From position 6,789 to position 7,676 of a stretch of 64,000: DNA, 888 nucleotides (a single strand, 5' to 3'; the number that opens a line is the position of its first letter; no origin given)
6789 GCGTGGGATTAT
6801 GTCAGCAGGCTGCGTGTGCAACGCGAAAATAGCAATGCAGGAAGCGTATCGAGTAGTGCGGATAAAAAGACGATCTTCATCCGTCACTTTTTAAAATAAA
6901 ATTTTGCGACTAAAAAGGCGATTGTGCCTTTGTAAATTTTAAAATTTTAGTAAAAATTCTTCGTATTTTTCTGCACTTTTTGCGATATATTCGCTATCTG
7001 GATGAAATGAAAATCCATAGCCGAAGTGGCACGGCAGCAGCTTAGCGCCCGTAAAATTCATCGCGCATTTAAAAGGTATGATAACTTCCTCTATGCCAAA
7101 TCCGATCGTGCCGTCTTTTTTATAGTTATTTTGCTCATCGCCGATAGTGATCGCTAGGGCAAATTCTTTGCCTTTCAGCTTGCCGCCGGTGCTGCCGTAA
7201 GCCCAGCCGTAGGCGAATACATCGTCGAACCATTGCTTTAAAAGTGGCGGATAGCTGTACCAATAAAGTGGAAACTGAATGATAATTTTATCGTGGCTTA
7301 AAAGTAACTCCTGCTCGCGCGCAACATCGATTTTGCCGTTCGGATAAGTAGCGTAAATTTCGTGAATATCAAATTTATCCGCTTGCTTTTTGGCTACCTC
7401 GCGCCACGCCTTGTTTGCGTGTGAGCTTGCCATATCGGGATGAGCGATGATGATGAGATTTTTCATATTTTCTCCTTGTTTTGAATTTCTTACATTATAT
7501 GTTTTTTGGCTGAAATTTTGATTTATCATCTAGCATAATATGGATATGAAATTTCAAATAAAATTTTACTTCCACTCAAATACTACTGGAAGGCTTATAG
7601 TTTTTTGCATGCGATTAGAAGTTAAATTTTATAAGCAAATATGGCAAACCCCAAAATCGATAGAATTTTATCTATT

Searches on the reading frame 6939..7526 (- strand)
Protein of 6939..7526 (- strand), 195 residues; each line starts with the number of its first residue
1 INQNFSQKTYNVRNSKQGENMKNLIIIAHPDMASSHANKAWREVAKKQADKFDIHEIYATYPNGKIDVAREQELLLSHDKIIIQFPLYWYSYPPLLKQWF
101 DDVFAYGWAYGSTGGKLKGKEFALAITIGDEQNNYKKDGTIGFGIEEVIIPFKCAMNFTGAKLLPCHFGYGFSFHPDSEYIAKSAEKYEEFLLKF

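Call 52: search_protein_families(library=pfam, proteins=[window:6939-7526:-], max_evalue=0.001)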
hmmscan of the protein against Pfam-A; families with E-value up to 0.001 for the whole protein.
window:6939-7526:- (195 aa): 2 families
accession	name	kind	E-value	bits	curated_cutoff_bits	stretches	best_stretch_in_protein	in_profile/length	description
PF02525.22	Flavodoxin_2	-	1e-45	156.3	27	1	21-191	1-197/198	Flavodoxin-like fold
PF03358.20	FMN_red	-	4.8e-05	23.4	24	1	64-130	57-117/152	NADPH-dependent FMN reductase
